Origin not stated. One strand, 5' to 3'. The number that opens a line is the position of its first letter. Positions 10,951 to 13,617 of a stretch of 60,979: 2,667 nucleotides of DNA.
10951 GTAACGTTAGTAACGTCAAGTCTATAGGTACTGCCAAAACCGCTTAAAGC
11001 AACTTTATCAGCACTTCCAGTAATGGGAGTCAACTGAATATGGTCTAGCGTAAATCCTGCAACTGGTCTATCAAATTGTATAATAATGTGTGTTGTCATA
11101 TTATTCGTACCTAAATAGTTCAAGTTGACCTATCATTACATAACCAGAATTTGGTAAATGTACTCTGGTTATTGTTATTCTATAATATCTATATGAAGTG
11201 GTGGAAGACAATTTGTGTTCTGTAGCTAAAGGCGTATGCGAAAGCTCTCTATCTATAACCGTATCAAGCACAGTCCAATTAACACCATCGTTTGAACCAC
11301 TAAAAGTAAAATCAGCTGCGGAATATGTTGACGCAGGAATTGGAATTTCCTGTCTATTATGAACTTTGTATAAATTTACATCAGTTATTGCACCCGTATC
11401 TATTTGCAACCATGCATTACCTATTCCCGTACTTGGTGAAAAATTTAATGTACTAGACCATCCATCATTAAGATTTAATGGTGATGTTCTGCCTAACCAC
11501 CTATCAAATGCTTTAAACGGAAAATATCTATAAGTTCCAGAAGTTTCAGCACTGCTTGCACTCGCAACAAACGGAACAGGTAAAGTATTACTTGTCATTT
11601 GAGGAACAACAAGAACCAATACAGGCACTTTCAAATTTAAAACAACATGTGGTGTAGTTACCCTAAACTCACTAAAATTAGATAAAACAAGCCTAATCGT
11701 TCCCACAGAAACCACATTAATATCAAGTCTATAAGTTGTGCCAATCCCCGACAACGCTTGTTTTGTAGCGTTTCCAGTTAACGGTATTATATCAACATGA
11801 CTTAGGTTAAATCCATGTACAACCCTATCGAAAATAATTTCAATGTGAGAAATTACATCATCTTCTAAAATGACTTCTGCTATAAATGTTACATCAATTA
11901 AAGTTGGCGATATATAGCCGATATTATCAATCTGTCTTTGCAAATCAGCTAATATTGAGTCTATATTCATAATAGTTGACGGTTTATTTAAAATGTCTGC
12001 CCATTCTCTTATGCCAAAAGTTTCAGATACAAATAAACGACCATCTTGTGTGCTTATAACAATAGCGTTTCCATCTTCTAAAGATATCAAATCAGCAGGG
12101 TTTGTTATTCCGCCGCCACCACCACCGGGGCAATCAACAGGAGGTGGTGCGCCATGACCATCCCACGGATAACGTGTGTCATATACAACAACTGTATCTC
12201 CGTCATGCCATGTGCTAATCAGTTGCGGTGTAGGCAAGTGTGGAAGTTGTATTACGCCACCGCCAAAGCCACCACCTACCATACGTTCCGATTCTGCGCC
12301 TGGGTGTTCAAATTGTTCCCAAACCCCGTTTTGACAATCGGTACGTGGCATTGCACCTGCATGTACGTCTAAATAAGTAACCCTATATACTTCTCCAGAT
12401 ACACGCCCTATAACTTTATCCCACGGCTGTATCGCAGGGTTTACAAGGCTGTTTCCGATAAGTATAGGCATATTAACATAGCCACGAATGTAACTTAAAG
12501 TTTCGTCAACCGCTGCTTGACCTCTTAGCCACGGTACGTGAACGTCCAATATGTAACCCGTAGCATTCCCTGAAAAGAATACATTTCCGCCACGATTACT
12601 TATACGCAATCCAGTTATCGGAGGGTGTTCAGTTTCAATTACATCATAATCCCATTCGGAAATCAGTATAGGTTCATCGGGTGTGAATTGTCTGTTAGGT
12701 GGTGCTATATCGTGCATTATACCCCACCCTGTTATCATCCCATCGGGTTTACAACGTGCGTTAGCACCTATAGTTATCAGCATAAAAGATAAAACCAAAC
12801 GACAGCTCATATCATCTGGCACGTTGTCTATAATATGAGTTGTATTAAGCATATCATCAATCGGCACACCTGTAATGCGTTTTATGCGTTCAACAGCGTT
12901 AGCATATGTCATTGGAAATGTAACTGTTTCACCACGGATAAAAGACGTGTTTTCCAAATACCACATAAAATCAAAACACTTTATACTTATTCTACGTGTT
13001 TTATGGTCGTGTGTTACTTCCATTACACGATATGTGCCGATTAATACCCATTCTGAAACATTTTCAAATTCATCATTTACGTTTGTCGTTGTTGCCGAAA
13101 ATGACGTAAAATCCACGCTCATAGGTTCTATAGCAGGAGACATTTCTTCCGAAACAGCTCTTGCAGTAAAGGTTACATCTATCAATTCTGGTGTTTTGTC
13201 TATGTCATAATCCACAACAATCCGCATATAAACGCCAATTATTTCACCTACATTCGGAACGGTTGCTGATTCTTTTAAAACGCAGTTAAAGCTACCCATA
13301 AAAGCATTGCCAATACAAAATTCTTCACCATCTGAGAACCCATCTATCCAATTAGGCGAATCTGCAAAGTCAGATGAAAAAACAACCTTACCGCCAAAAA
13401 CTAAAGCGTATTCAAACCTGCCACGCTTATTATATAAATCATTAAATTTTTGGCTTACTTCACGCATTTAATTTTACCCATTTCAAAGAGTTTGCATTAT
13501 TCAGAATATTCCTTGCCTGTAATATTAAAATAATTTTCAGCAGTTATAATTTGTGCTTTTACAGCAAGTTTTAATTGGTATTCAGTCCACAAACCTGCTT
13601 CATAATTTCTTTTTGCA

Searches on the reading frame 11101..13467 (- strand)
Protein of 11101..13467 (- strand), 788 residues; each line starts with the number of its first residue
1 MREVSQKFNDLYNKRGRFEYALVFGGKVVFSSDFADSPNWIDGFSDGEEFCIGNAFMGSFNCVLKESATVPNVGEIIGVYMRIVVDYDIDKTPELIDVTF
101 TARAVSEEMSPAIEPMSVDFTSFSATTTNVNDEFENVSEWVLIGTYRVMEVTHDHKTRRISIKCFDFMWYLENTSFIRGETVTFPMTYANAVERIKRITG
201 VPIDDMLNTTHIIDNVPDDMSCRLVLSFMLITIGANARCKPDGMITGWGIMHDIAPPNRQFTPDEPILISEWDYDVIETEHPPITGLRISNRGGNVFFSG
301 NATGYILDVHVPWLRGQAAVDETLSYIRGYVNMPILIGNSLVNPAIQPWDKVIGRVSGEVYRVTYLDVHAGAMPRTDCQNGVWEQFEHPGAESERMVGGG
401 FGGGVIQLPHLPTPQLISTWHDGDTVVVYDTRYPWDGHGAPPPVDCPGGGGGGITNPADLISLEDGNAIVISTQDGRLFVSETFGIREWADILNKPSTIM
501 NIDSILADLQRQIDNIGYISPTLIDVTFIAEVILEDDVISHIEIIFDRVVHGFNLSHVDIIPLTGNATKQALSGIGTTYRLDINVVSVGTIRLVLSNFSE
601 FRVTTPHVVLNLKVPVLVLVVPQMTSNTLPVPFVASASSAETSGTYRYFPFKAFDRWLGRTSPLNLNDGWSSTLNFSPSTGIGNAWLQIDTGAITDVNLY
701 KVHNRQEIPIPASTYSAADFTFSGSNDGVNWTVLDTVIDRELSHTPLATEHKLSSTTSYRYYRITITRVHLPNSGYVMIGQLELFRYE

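Call 19: search_protein_families(library=phrogs, proteins=[window:11101-13467:-], max_evalue=0.001)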
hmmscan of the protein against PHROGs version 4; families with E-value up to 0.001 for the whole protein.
window:11101-13467:- (788 aa): 7 families
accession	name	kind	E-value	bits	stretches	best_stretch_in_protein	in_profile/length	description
phrog_16348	-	unknown function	2.3e-21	76.8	1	606-786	417-580/818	-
phrog_17517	-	tail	4.6e-17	62.9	1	619-785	14-157/227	tail protein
phrog_38477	-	unknown function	2.2e-09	37.1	1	618-768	100-242/674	-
phrog_6616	-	tail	1.6e-07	30.7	1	1-353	1-311/991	tail protein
phrog_33548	-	unknown function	4.5e-07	29.4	1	634-785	192-326/721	-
phrog_10080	-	unknown function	5.8e-05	22.8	1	623-738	478-576/667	-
phrog_10667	-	unknown function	0.00031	20.3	1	620-768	178-308/718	-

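Call 20: search_protein_families(library=pfam, proteins=[window:11101-13467:-], max_evalue=0.01)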
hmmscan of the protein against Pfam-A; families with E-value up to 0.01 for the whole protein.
window:11101-13467:- (788 aa): 2 families
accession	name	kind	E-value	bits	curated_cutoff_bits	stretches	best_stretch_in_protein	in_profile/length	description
PF00754.31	F5_F8_type_C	-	5.6e-09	36.6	28.2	1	638-769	5-115/127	F5/8 type C domain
PF22633.2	F5_F8_type_C_2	-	1.1e-05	26.4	27.8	1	666-764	2-91/91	NedA-like, galactose-binding domain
